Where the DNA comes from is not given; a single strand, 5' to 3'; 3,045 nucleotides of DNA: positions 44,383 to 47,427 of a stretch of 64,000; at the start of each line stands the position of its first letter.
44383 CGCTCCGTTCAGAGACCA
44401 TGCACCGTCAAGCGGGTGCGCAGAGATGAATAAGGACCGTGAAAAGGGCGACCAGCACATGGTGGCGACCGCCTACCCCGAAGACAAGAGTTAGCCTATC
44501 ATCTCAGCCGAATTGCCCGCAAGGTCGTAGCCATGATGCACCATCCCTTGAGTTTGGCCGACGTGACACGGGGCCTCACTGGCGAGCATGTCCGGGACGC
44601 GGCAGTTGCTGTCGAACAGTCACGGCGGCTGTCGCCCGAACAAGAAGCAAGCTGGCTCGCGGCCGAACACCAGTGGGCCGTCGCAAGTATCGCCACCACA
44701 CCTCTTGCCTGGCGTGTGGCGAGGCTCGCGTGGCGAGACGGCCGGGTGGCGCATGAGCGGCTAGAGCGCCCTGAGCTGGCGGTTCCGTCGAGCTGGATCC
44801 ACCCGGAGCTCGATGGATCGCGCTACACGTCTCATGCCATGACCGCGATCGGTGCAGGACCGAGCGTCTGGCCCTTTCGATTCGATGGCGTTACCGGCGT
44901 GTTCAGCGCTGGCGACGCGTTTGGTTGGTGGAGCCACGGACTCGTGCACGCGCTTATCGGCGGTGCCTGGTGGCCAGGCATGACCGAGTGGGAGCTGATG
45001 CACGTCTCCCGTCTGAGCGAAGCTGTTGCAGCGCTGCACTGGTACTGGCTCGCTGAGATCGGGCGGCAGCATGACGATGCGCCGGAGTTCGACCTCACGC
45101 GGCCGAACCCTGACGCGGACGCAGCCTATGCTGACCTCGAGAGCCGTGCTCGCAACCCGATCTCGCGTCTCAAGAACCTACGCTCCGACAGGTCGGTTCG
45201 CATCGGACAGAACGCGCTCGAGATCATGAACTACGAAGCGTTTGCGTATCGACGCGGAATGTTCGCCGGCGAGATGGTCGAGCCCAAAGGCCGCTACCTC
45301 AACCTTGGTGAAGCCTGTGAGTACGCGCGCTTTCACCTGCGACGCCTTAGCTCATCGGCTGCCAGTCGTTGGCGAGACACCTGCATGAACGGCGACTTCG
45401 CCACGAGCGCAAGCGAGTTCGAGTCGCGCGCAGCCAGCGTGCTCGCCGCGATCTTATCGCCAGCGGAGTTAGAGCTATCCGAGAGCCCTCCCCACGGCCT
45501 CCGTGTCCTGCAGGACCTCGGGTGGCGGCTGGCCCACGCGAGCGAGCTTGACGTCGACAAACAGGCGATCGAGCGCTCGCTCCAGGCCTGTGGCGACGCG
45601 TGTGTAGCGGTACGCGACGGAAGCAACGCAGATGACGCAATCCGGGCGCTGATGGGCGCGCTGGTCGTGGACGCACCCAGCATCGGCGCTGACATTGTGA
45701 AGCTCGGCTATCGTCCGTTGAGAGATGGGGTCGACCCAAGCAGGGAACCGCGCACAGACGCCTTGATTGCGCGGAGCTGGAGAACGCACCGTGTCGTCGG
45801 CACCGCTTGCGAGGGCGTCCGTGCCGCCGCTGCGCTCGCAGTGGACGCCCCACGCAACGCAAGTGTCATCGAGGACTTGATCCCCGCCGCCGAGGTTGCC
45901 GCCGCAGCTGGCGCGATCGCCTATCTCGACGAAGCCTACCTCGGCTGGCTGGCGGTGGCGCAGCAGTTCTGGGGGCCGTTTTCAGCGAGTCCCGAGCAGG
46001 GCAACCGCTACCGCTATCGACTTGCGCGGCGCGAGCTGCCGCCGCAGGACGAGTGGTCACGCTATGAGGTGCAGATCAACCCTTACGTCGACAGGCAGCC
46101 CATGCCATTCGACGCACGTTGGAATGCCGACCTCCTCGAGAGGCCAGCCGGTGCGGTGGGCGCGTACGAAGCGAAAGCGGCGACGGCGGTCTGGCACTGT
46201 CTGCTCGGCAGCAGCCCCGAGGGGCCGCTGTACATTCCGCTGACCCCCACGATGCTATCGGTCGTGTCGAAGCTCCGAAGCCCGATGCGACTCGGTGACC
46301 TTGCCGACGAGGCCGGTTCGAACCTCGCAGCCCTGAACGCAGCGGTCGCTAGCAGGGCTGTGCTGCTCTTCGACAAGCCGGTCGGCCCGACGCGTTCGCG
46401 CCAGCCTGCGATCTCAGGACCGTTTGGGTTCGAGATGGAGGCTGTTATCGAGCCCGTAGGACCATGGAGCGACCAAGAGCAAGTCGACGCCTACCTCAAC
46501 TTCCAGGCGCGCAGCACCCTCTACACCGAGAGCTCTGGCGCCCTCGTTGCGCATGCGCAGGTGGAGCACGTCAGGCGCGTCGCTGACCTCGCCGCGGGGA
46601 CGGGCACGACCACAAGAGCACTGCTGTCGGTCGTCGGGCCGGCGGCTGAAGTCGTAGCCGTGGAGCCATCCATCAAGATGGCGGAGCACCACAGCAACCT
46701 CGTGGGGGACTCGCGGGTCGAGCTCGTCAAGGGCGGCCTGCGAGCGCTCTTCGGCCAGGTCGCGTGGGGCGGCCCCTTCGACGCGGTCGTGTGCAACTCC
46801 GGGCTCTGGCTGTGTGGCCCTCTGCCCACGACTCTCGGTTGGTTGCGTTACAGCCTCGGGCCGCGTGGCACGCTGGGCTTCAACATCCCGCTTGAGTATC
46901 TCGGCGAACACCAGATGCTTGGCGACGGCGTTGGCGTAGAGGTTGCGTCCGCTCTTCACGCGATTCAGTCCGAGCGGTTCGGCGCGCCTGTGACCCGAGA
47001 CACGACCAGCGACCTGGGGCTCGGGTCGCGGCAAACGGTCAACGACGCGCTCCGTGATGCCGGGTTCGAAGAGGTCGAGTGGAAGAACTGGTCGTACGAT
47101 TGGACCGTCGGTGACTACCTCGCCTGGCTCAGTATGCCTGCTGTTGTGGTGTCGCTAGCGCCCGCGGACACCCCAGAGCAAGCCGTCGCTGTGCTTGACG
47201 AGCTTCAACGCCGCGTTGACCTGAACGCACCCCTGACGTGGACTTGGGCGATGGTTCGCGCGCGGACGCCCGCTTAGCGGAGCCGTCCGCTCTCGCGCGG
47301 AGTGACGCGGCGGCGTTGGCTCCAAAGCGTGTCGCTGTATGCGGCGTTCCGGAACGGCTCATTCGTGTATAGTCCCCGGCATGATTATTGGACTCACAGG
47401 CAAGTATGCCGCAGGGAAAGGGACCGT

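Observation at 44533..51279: Unclassified five-gene cluster: methyltransferase fusion, NMP-kinase-like protein, ATP-grasp ligase, degenerate bEBP AAA+ core, wHTH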

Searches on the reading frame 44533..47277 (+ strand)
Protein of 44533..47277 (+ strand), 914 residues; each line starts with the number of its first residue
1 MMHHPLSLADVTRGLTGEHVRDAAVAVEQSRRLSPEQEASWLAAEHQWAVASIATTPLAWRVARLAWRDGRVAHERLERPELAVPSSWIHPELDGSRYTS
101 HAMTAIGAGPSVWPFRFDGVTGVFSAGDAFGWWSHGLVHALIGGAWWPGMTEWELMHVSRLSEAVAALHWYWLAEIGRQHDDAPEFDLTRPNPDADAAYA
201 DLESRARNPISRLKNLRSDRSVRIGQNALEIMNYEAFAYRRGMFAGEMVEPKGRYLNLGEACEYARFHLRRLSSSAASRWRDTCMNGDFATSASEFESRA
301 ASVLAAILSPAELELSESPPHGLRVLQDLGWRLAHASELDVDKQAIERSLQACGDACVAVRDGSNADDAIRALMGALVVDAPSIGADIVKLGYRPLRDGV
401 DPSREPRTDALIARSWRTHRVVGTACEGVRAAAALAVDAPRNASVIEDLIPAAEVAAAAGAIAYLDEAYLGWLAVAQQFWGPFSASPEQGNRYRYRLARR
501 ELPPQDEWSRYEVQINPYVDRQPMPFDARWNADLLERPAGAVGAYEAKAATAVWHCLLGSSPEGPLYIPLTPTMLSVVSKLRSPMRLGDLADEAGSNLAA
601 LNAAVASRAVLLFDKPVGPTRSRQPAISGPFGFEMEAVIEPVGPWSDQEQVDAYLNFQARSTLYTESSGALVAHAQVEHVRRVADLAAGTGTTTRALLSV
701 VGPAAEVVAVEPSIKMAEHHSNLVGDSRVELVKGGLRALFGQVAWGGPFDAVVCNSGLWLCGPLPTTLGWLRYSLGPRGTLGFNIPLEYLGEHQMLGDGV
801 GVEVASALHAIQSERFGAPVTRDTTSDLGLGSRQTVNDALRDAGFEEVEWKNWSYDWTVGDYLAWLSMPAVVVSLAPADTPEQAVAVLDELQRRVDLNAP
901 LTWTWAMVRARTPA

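Call 4: search_protein_families(library=pfam, proteins=[window:44533-47277:+], max_evalue=0.1)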
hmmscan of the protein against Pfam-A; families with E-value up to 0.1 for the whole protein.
window:44533-47277:+ (914 aa): 8 families
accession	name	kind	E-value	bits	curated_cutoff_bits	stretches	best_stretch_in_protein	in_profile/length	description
PF13649.12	Methyltransf_25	-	2.4e-06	28.6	27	1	683-761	1-77/97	Methyltransferase domain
PF08242.18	Methyltransf_12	-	0.00032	21.8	30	1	685-780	2-97/98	Methyltransferase domain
PF08241.18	Methyltransf_11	-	0.0082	17.2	21.2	1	685-768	2-80/95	Methyltransferase domain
PF13489.12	Methyltransf_23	-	0.0098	16.1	27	1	681-846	24-160/164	Methyltransferase domain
PF13847.12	Methyltransf_31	-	0.017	15.3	27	1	682-758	6-84/145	Methyltransferase domain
PF00398.26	RrnaAD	-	0.02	14.5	24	1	672-733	23-82/263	Ribosomal RNA adenine dimethylase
PF01209.24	Ubie_methyltran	-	0.079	12.7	20.1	0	679-739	47-110/233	ubiE/COQ5 methyltransferase family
PF01135.25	PCMT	-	0.098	12.8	20.3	0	672-727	66-121/210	Protein-L-isoaspartate(D-aspartate) O-methyltransferase (PCMT)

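Call 5: search_protein_families(library=padloc, proteins=[window:44533-47277:+], max_evalue=0.1)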
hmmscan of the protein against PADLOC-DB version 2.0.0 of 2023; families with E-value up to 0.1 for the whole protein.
window:44533-47277:+ (914 aa): 1 family
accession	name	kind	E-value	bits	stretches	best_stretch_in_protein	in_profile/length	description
PDLC04134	mad2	-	3.9e-12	43.8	1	666-792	278-403/492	mads_2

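Call 6: search_protein_families(library=ncbifam, proteins=[window:44533-47277:+], max_evalue=0.1)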
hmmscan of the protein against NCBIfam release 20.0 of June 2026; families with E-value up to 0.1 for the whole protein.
window:44533-47277:+ (914 aa): 11 families
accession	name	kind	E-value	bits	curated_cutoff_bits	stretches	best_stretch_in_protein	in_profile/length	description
NF010703.0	PRK14103.1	equivalog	9.7e-05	21.9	320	1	652-786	5-127/256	trans-aconitate 2-methyltransferase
TIGR02072.1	BioC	equivalog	0.00013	21.9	184.95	1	672-785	24-134/244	malonyl-ACP O-methyltransferase BioC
TIGR01934.1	MenG_MenH_UbiE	subfamily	0.0051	16.1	158.35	1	671-720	31-78/223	ubiquinone/menaquinone biosynthesis methyltransferase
NF001241.0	PRK00216.1-2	equivalog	0.0099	15.5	327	0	674-734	46-101/231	demethylmenaquinone methyltransferase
NF001244.0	PRK00216.1-5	equivalog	0.01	15.1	216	1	672-719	41-88/236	bifunctional demethylmenaquinone methyltransferase/2-methoxy-6-polyprenyl-1,4-benzoquinol methylase UbiE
TIGR03534.1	RF_mod_PrmC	equivalog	0.012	15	199.1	1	673-755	82-163/253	peptide chain release factor N(5)-glutamine methyltransferase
NF002463.0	PRK01683.1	equivalog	0.016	14.9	297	1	652-723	7-74/258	trans-aconitate 2-methyltransferase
NF001240.0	PRK00216.1-1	equivalog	0.017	14.1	378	0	672-710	56-94/251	bifunctional demethylmenaquinone methyltransferase/2-methoxy-6-polyprenyl-1,4-benzoquinol methylase UbiE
NF045667.1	MTase_DVU1556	equivalog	0.02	14.4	155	1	670-782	13-118/213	DVU_1556 family methyltransferase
NF041658.1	ornithlipidmtase_OlsG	equivalog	0.026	14.3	350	1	671-740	32-102/191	ornithine lipid N-methyltransferase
NF041820.1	daptide_MTase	equivalog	0.061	12.8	175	1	678-720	35-74/243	daptide-type RiPP biosynthesis methyltransferase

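Call 8: search_solved_structures(query=window:44533-47277:+, max_evalue=1)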
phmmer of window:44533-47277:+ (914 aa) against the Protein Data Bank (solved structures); distinct sequences matched with E-value up to 1: 1.
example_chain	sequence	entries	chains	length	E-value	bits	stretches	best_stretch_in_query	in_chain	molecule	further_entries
1i9g_A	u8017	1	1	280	0.014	16.8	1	661-721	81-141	HYPOTHETICAL PROTEIN RV2118C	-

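Call 9: find_homologous_proteins(query=window:44533-47277:+)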
Query window:44533-47277:+ (914 aa): 21 proteins with E <= 0.001 among 8000 candidates.
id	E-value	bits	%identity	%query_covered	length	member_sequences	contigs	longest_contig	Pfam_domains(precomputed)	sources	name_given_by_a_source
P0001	0.0e+0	2080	100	100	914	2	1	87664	PF13649.13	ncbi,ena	-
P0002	9.6e-181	621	37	99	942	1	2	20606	PF13649.13,PF08241.19,PF08242.19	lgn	-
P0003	7.3e-178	612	38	99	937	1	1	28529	PF13649.13,PF08241.19,PF08242.19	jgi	-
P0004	3.4e-177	610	38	99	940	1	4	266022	PF13649.13,PF08241.19,PF08242.19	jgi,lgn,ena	-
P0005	8.4e-171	588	37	99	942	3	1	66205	PF13649.13,PF08241.19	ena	-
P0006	1.2e-161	558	38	99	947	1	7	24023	PF13489.13,PF13649.13,PF08241.19,PF08242.19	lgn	-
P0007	1.6e-159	551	37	99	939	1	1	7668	PF13847.13,PF13489.13,PF13649.13,PF08241.19,PF08242.19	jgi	-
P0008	1.7e-157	544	38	94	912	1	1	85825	PF13649.13,PF08241.19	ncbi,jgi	jgi:SAM-dependent methyltransferase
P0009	5.1e-146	506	36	99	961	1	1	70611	PF13649.13,PF08242.19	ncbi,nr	ncbi:MAG: methyltransferase domain-containing protein [Deltaproteobacteria bacterium]|nr:methyltrans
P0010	2.2e-138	481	34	99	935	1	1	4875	PF13489.13,PF13649.13,PF08241.19,PF08242.19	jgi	jgi:SAM-dependent methyltransferase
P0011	8.2e-130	453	34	99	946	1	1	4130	PF13847.13,PF13489.13,PF05175.21,PF13649.13,PF01209.25,PF08241.19,PF08242.19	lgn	-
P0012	1.9e-125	438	34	95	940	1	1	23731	PF13847.13,PF13649.13,PF08241.19,PF08242.19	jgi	jgi:SAM-dependent methyltransferase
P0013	7.1e-98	347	37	67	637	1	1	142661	-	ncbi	ncbi:MAG: hypothetical protein ACQEXJ_12335 [Myxococcota bacterium]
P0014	6.8e-89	317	30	95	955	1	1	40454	PF13847.13,PF13489.13,PF13649.13,PF08241.19,PF08242.19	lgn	-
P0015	6.3e-87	311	35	62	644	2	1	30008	-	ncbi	-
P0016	1.7e-86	309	35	65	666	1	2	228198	-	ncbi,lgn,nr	ncbi:MAG: hypothetical protein H6744_20000 [Deltaproteobacteria bacterium]|nr:hypothetical protein [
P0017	1.4e-84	303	34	58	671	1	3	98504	-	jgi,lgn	jgi:hypothetical protein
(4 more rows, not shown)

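Call 10: find_encoding_contigs(protein=P0004, flank=10000, max_places=2)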
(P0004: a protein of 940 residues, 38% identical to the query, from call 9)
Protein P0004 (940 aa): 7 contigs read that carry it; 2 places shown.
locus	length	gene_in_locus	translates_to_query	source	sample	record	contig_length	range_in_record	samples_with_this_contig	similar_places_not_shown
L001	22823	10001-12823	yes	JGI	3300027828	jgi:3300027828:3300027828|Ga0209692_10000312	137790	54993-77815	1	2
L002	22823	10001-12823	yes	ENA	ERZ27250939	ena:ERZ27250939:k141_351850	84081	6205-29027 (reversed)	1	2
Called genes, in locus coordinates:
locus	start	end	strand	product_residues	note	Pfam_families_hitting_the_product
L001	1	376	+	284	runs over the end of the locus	PF12146:Hydrolase_4, PF00561:Abhydrolase_1, PF00975:Thioesterase (weak), PF12697:Abhydrolase_6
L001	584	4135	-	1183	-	PF00069:Pkinase, PF03109:ABC1 (faint), PF07714:PK_Tyr_Ser-Thr, PF13191:AAA_16, PF07719:TPR_2 (faint), PF13181:TPR_8 (faint), PF14938:SNAP (faint), PF13424:TPR_12, +1 more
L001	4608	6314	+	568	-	-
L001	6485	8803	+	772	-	PF09937:DUF2169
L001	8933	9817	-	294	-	-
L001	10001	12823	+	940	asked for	PF08241:Methyltransf_11 (faint), PF13649:Methyltransf_25 (weak), PF08242:Methyltransf_12 (faint)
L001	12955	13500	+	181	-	PF13207:AAA_17, PF13238:AAA_18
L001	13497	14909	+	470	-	PF18604:PreAtp-grasp (weak)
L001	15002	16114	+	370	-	-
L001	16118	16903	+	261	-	PF12840:HTH_20 (faint)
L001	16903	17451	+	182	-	-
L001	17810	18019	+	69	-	-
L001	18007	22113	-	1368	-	PF01833:TIG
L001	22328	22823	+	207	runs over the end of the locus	PF04542:Sigma70_r2, PF08281:Sigma70_r4_2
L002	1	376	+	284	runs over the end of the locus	PF12146:Hydrolase_4, PF00561:Abhydrolase_1, PF00975:Thioesterase (weak), PF12697:Abhydrolase_6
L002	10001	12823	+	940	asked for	PF08241:Methyltransf_11 (faint), PF13649:Methyltransf_25 (weak), PF08242:Methyltransf_12 (faint)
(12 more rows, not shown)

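Call 11: find_encoding_contigs(protein=P0009, flank=10000, max_places=2)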
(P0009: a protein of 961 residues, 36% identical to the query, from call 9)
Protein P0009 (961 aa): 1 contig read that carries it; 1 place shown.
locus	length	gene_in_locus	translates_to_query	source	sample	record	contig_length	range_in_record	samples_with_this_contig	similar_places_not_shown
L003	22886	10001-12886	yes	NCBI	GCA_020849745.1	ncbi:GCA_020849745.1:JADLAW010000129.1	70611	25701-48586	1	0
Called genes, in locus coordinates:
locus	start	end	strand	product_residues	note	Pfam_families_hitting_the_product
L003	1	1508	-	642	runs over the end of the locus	PF00526:Dicty_CTDC (weak)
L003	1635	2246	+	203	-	PF04542:Sigma70_r2, PF08281:Sigma70_r4_2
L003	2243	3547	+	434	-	PF04773:FecR (weak)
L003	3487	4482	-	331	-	PF03130:HEAT_PBS (faint), PF13646:HEAT_2 (weak), PF13513:HEAT_EZ (faint), PF02985:HEAT (faint), PF13646:HEAT_2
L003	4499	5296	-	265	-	-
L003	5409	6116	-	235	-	PF00440:TetR_N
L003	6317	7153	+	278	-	PF00106:adh_short, PF13561:adh_short_C2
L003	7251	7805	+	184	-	PF13532:2OG-FeII_Oxy_2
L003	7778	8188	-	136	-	-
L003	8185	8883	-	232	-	-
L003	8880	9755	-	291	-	-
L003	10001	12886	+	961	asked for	PF08242:Methyltransf_12 (weak), PF13649:Methyltransf_25 (weak)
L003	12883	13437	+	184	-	PF13207:AAA_17 (weak), PF13238:AAA_18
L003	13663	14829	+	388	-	-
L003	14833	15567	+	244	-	-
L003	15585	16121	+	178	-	-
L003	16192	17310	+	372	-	PF00478:IMPDH, PF01070:FMN_dh, PF01645:Glu_synthase (weak)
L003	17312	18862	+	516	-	PF00117:GATase, PF07722:Peptidase_C26, PF02540:NAD_synthase (faint), PF00958:GMP_synt_C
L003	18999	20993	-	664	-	PF08308:PEGA (weak), PF13620:CarboxypepD_reg (faint), PF08308:PEGA, PF11008:DUF2846 (faint), PF21226:MalQ_N (faint), PF08308:PEGA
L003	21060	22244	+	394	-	PF22020:RlmL_1st, PF02926:THUMP, PF01170:UPF0020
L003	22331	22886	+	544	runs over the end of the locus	PF02636:Methyltransf_28 (weak), PF13428:TPR_14 (faint), PF13424:TPR_12 (faint), PF13176:TPR_7 (faint), PF13181:TPR_8 (faint), PF00515:TPR_1, PF07719:TPR_2 (weak), PF13414:TPR_11 (weak)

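Call 12: find_encoding_contigs(protein=P0016, flank=10000, max_places=2)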
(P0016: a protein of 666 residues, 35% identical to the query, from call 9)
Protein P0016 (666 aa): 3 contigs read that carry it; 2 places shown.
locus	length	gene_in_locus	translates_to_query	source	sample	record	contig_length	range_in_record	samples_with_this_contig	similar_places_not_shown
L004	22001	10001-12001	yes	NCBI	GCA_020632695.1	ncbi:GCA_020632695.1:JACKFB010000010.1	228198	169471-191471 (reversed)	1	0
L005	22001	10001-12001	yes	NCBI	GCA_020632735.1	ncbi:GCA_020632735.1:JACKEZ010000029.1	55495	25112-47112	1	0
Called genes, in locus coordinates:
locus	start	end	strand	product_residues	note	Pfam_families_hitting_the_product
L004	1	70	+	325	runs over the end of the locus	-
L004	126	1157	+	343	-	PF00756:Esterase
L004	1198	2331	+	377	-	-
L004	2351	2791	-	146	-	PF00571:CBS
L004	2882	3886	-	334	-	-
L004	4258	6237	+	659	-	PF01590:GAF, PF13185:GAF_2 (faint), PF00512:HisKA (weak), PF02518:HATPase_c, PF00072:Response_reg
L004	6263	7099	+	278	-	PF01135:PCMT, PF13489:Methyltransf_23, PF01209:Ubie_methyltran (weak), PF08241:Methyltransf_11, PF08242:Methyltransf_12, PF13649:Methyltransf_25, PF13847:Methyltransf_31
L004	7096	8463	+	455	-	-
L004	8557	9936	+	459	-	PF02310:B12-binding, PF04055:Radical_SAM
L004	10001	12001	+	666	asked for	-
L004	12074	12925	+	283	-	-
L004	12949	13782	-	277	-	PF00106:adh_short, PF08659:KR, PF13561:adh_short_C2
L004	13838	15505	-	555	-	PF18158:AidB_N, PF02770:Acyl-CoA_dh_M, PF00441:Acyl-CoA_dh_1, PF08028:Acyl-CoA_dh_2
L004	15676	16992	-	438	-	PF02127:Peptidase_M18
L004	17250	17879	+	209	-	PF06966:DUF1295, PF02544:Steroid_dh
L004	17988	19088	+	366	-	PF06325:PrmA, PF05175:MTS, PF13489:Methyltransf_23 (weak), PF13847:Methyltransf_31, PF08241:Methyltransf_11 (weak), PF08242:Methyltransf_12 (weak), PF13649:Methyltransf_25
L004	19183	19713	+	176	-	PF10604:Polyketide_cyc2, PF08327:AHSA1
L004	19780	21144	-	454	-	PF02056:Glyco_hydro_4, PF11975:Glyco_hydro_4C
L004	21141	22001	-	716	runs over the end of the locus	-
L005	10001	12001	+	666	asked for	-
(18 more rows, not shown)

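Call 14: find_encoding_contigs(protein=P0013, flank=10000, max_places=1)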
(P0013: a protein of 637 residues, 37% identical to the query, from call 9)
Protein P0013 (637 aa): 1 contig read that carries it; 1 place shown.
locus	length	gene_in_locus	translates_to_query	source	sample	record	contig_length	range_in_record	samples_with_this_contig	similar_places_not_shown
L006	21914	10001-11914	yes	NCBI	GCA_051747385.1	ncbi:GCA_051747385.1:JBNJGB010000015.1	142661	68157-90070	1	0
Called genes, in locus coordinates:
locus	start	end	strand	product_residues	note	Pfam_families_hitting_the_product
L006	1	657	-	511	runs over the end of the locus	PF00696:AA_kinase, PF01842:ACT (weak)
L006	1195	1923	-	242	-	-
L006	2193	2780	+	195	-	PF12766:Pyridox_oxase_2, PF01243:PNPOx_N, PF10590:PNP_phzG_C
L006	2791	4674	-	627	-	PF00989:PAS, PF08448:PAS_4 (faint), PF13188:PAS_8 (faint), PF13426:PAS_9, PF00512:HisKA, PF02518:HATPase_c, PF00072:Response_reg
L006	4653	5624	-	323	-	-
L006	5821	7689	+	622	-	PF13424:TPR_12 (faint)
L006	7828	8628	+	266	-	-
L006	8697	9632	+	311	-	-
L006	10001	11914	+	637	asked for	-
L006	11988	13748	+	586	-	PF16655:PhoD_N, PF09423:PhoD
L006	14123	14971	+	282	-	-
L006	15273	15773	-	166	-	PF00254:FKBP_C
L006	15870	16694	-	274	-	PF00691:OmpA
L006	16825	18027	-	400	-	PF01594:AI-2E_transport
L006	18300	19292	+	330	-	PF00135:COesterase (weak), PF20434:BD-FAE, PF07859:Abhydrolase_3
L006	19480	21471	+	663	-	PF07244:POTRA, PF01103:Omp85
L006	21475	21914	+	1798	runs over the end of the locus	PF05359:DUF748, PF27051:TamB_N (faint), PF04357:TamB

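Call 15: find_encoding_contigs(protein=P0017, flank=10000, max_places=1)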
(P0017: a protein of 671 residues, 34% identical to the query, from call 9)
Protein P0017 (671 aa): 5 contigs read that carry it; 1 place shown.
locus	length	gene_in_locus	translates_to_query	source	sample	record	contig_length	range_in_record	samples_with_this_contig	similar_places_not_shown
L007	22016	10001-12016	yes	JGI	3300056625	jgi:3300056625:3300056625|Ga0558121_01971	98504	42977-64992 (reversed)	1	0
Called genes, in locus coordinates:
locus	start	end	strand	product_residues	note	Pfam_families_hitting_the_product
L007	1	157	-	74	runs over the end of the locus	-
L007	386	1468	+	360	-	PF00756:Esterase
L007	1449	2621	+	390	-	-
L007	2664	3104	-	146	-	PF00571:CBS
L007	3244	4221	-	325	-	-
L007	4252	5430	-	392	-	-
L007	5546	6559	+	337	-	PF02518:HATPase_c, PF00072:Response_reg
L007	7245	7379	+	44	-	-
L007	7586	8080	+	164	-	-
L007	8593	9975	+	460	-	PF02310:B12-binding, PF04055:Radical_SAM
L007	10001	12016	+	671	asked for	-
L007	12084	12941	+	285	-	-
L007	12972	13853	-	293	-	PF00106:adh_short, PF08659:KR, PF13561:adh_short_C2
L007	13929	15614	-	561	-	PF18158:AidB_N, PF02770:Acyl-CoA_dh_M, PF00441:Acyl-CoA_dh_1, PF08028:Acyl-CoA_dh_2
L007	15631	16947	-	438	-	PF02127:Peptidase_M18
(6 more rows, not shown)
